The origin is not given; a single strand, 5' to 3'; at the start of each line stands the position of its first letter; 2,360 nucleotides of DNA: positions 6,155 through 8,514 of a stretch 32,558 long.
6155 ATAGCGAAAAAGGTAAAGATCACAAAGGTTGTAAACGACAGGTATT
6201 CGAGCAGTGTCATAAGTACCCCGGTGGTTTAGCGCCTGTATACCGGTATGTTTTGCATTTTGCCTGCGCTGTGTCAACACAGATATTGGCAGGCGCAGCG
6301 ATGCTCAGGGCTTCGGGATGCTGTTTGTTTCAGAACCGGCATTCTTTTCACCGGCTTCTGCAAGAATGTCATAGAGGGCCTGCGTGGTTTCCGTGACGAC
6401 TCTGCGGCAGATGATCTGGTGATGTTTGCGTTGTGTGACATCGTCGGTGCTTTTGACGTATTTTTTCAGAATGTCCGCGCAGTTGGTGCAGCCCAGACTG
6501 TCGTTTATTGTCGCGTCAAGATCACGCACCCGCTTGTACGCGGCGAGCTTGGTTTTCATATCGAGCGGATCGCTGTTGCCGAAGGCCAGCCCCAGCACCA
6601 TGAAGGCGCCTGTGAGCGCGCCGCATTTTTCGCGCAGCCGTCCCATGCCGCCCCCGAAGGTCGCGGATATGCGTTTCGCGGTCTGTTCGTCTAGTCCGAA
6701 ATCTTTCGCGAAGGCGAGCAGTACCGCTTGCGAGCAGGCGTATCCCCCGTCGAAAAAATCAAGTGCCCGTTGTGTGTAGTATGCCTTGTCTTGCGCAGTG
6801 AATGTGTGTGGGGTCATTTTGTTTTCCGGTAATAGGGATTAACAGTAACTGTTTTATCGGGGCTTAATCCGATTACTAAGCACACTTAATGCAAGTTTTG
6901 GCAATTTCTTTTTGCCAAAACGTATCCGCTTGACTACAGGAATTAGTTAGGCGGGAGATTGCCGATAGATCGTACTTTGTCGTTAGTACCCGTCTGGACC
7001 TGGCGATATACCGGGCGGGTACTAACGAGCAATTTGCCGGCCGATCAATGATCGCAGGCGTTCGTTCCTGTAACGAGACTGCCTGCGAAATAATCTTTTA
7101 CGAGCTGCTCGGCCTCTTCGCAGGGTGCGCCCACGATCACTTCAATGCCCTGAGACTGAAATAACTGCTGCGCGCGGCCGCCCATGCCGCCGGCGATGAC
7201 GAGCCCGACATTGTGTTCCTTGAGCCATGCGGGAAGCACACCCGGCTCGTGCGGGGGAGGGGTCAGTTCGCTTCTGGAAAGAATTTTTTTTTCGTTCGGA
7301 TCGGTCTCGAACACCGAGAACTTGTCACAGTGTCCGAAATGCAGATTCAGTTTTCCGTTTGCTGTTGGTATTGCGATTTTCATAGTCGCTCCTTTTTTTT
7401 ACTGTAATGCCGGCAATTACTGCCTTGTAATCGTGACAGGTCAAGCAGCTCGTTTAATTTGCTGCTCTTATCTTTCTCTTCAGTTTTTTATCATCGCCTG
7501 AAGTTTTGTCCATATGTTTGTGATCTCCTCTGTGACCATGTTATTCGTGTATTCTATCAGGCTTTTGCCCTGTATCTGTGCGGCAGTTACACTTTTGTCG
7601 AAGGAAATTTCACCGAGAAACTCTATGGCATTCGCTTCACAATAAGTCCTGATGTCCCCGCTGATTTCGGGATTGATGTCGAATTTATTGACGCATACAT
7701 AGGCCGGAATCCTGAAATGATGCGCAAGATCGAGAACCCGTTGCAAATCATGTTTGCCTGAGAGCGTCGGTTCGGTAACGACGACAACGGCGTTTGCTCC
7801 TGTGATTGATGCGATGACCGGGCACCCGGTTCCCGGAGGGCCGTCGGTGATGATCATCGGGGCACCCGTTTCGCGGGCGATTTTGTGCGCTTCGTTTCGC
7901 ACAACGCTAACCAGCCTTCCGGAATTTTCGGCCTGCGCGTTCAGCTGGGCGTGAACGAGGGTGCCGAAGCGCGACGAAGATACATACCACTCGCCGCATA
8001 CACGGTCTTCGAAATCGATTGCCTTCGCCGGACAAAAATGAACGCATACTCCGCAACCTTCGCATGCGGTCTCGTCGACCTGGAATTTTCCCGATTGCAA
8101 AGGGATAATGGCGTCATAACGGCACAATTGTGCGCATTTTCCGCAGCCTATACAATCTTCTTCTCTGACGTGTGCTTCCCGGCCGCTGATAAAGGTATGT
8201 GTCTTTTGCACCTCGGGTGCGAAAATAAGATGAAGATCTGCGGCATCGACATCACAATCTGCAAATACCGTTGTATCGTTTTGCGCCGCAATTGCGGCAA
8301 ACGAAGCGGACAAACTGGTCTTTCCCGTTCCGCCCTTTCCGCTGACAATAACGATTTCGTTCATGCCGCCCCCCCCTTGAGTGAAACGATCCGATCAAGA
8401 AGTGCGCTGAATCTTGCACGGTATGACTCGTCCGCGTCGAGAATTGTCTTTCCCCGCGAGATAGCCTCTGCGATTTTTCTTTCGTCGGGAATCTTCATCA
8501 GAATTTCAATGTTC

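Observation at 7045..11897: ORP ('orange protein' complex)-like operon: 3 NifX-like proteins + DUF5320 + 2 Fe-S MinD-like ATPases under a dedicated PAS/sigma-54 activator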

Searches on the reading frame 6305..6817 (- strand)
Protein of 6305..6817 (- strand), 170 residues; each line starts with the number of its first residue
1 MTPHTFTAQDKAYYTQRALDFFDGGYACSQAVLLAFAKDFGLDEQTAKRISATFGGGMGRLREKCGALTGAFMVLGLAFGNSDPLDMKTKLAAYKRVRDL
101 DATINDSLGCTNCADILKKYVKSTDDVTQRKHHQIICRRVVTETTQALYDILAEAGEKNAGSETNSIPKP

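Call 3: search_protein_families(library=pfam, proteins=[window:6305-6817:-], max_evalue=0.01)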
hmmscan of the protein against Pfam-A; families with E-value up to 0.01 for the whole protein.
window:6305-6817:- (170 aa): 1 family
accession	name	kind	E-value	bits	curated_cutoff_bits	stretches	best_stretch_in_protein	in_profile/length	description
PF09719.15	C_GCAxxG_C_C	-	5.7e-30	104.3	27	1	26-150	1-117/118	Putative redox-active protein (C_GCAxxG_C_C)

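Call 63: search_protein_families(library=ncbifam, proteins=[window:6305-6817:-], max_evalue=0.001)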
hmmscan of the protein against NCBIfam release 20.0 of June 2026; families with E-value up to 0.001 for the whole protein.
window:6305-6817:- (170 aa): 3 families
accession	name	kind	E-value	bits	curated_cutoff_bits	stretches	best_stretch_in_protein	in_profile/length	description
TIGR01909.1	C_GCAxxG_C_C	subfamily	5e-18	65.3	47.4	1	26-127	1-101/120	C-GCAxxG-C-C family (seleno)protein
NF045669.1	DVU1555_fam_CGA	exception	4.5e-16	58.8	103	1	19-156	7-140/140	DVU_1555 family C-GCAxxG-C-C protein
NF045501.1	HUGP_GUXX-star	exception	1.9e-08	34.1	325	1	15-131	11-131/236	HUGP/GUXX-star fusion selenoprotein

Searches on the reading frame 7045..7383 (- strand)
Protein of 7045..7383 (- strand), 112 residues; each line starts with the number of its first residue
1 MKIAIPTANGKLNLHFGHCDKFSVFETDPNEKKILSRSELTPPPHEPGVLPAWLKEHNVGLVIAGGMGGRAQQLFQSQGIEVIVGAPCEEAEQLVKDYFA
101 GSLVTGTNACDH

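Call 3: search_protein_families(library=pfam, proteins=[window:7045-7383:-], max_evalue=0.01)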
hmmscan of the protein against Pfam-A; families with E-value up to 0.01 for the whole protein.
window:7045-7383:- (112 aa): 1 family
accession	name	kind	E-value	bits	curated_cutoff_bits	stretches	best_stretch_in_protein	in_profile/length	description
PF02579.22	Nitro_FeMo-Co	-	4.2e-20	72.3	26.3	1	10-98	3-92/94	Dinitrogenase iron-molybdenum cofactor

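Call 18: search_solved_structures(query=window:7045-7383:-, max_evalue=0.01, show_alignments=1)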
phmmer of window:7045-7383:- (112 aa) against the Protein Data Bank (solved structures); distinct sequences matched with E-value up to 0.01: 3.
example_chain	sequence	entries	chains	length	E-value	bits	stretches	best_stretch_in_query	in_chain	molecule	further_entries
2yx6_A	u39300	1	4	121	8.2e-09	38.8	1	10-103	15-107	Hypothetical protein PH0822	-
1t3v_A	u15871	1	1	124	2.6e-08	37.1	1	10-104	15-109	conserved hypothetical protein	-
1o13_A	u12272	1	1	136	3.4e-08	36.7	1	10-104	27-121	probable NifB protein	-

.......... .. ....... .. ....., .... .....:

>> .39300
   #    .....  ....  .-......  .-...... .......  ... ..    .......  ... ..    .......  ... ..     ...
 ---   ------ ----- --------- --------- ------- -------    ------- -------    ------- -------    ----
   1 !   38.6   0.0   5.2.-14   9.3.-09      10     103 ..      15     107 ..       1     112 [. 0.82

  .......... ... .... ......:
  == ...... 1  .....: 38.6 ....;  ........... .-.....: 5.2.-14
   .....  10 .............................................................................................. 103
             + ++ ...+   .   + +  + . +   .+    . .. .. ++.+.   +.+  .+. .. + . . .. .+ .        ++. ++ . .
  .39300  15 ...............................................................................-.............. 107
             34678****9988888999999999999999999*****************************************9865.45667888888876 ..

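Call 63: search_protein_families(library=ncbifam, proteins=[window:7045-7383:-], max_evalue=0.001)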
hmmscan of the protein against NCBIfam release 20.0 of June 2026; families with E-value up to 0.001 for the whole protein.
window:7045-7383:- (112 aa): 1 family
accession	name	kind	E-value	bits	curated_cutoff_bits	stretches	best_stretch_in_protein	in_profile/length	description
NF041136.1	MrpORP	equivalog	6.2e-37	127.7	450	1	1-103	265-365/365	iron-sulfur cluster carrier protein MrpORP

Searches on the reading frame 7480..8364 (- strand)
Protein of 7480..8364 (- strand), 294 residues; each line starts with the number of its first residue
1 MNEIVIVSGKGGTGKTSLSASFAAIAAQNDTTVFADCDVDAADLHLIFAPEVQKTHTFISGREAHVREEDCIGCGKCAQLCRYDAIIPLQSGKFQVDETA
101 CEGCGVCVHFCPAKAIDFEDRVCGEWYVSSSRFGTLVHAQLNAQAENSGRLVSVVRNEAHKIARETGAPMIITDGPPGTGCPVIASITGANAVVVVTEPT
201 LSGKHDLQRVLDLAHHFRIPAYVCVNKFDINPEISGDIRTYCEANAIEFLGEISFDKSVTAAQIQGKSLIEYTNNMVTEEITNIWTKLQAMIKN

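Call 3: search_protein_families(library=pfam, proteins=[window:7480-8364:-], max_evalue=0.01)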
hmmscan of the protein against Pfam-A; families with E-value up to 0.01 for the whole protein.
window:7480-8364:- (294 aa): 21 families
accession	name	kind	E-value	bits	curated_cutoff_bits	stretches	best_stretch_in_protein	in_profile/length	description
PF01656.29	CbiA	-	6e-15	55.7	25.4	1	4-268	1-124/125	CobQ/CobB/MinD/ParA nucleotide binding domain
PF14697.11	Fer4_21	-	3.6e-12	46.7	35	1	64-116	1-57/59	4Fe-4S dicluster domain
PF00037.32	Fer4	-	4.6e-12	45.7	21.1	2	95-116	2-23/24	4Fe-4S binding domain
PF10609.15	ParA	-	4.9e-12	46.2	27.1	2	171-287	115-244/246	NUBPL iron-transfer P-loop NTPase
PF12838.12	Fer4_7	-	2e-09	38.2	27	2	57-85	28-52/52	4Fe-4S dicluster domain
PF13237.11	Fer4_10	-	6.6e-09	36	25.5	1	96-118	4-28/53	4Fe-4S dicluster domain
PF12837.12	Fer4_6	-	5.6e-08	32.8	25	2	94-116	2-24/24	4Fe-4S binding domain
PF25160.1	LdpA_Fe-S-bd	-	2.2e-07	31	27.6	2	95-118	22-45/49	LdpA Fe-S cluster-binding domain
PF13187.11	Fer4_9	-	2.7e-07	31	27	2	70-116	1-52/52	4Fe-4S dicluster domain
PF12797.12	Fer4_2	-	9.1e-07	28.9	24.5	1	94-113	3-22/22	4Fe-4S binding domain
PF13484.11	Fer4_16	-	2.5e-06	28.6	30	0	101-119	2-20/66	4Fe-4S double cluster binding domain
PF02374.21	ArsA_ATPase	-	8.1e-06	25.7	24.3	1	3-60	2-59/305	Anion-transporting ATPase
PF13614.12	AAA_31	-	2.1e-05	25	27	0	3-40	3-39/177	AAA domain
PF17179.9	Fer4_22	-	0.00015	23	27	0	63-82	73-92/95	4Fe-4S dicluster domain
PF12800.12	Fer4_4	-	0.0007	20.2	24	0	69-83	2-16/17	4Fe-4S binding domain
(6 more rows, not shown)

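Call 53: search_solved_structures(query=window:7480-8364:-, max_evalue=0.001, show_alignments=1)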
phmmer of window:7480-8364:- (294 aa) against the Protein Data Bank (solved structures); distinct sequences matched with E-value up to 0.001: 38.
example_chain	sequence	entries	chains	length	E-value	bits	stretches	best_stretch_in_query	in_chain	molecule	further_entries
9eri_B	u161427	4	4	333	9.8e-16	61.1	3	63-118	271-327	Na(+)-translocating ferredoxin:NAD(+) oxidoreductase complex subunit B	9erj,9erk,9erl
9sw6_G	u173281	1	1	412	3.4e-14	56.1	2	62-119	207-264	Polyferredoxin protein MvhB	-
5t5i_F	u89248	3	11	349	2.8e-13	53.1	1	64-119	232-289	Tungsten formylmethanofuran dehydrogenase subunit fwdF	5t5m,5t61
9sw6_H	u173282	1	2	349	2.8e-13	53.1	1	64-119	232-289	Tungsten formylmethanofuran dehydrogenase, subunit F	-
9sfi_T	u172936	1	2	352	8.8e-12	48.2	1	61-119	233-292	4Fe-4S ferredoxin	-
7bkb_K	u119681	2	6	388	1e-11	47.9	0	64-125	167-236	Formylmethanofuran dehydrogenase, subunit F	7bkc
7zc6_B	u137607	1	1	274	3.7e-10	42.8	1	70-118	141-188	RnfB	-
9bt4_G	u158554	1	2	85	1.6e-08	37.5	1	59-118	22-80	Pyruvate:Ferredoxin Oxidoreductase, subunit delta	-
7npa_A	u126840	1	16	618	2e-08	37.2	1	65-120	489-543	Coenzyme F420-dependent sulfite reductase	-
6fah_A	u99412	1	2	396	1.1e-07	34.7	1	66-119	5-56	Caffeyl-CoA reductase-Etf complex subunit CarE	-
9sfi_A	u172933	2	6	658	3.9e-07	32.9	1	63-117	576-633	CoB--CoM heterodisulfide reductase iron-sulfur subunit A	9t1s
8a8o_C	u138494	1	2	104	1.1e-06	31.4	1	66-118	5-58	Beta-subunit of the PAPS reductase from Methanothermococcus thermolithotrophicus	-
7np8_A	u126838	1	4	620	1.3e-06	31.2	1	64-119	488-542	Coenzyme F420-dependent sulfite reductase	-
1hyq_A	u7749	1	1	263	1.7e-06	30.8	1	3-75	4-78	CELL DIVISION INHIBITOR (MIND-1)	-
5odc_A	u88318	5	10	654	1.9e-06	30.7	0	64-117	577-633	Heterodisulfide reductase, subunit A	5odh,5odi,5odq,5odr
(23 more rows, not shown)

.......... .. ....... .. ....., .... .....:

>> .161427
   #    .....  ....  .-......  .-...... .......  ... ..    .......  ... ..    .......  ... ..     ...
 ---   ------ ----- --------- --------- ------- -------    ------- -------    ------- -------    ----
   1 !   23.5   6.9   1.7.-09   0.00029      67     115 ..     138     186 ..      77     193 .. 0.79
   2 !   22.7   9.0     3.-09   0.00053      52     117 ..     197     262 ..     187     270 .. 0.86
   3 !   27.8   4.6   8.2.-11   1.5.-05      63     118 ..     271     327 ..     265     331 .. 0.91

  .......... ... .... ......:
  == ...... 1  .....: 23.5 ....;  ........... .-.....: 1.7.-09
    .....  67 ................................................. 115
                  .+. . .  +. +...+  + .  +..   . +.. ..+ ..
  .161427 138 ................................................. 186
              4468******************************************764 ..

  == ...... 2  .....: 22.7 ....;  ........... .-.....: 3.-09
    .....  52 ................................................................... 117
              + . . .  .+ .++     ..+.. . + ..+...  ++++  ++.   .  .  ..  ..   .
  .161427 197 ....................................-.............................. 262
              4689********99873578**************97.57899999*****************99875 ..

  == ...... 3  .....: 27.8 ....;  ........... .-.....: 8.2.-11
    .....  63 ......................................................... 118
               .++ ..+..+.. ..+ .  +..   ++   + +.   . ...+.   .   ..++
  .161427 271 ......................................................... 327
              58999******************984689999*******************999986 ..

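Call 63: search_protein_families(library=ncbifam, proteins=[window:7480-8364:-], max_evalue=0.001)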
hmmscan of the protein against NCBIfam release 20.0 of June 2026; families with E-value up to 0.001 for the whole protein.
window:7480-8364:- (294 aa): 65 families (the best 25 are shown)
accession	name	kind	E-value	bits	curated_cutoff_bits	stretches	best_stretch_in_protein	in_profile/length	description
TIGR01944.1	rnfB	subfamily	1.5e-13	50.8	68.7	1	60-121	104-165/190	RnfABCDGE type electron transport complex subunit B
TIGR01968.1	minD_bact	equivalog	3.1e-13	49.7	212.9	2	4-59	4-60/261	septum site-determining protein MinD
NF040770.1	hetero_SS_HdrA2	exception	7.7e-13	47.4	1100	1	60-119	568-626/777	CoB-CoM heterodisulfide reductase HdrA2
TIGR01969.1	minD_arch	subfamily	1.4e-12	47.4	201.75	1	4-53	3-53/251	cell division ATPase MinD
TIGR03371.1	cellulose_yhjQ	equivalog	2.5e-11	43.5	157.85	1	1-49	1-49/246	cellulose biosynthesis protein BcsQ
NF038196.1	ferrodoxin_EFR1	subfamily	2.7e-11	44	75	1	58-121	174-234/242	EFR1 family ferrodoxin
NF003475.0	PRK05113.1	equivalog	3e-11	43.5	203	1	60-119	104-163/190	electron transport complex subunit RsxB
NF041136.1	MrpORP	equivalog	6.8e-11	42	450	2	171-288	118-248/365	iron-sulfur cluster carrier protein MrpORP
TIGR02179.1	PorD_KorD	subfamily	8.4e-11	41.8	60.05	1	66-119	22-75/78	2-oxoacid:acceptor oxidoreductase, delta subunit, pyruvate/2-ketoisovalerate family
NF041891.1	hdrA_Methbact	equivalog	1.3e-10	40.2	1300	1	54-122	557-624/762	ferredoxin:CoB-CoM heterodisulfide reductase subunit HdrA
NF041546.1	ParA_partition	equivalog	2.2e-10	40.4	180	1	150-286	57-202/203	ParA family partition ATPase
NF005503.0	PRK07118.1-2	equivalog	3e-10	39.8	252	1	70-120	139-188/292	RnfABCDGE type electron transport complex subunit B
NF040684.1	PorD_Arch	equivalog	9.1e-10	38.5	120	1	66-119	29-82/85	pyruvate synthase subunit PorD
NF005415.0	PRK06991.1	equivalog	1.5e-09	37.9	281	1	64-119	80-135/284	electron transport complex subunit RsxB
NF058577.1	FdxA_fam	equivalog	1.6e-09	37.8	65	1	64-115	2-52/52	4Fe-4S ferredoxin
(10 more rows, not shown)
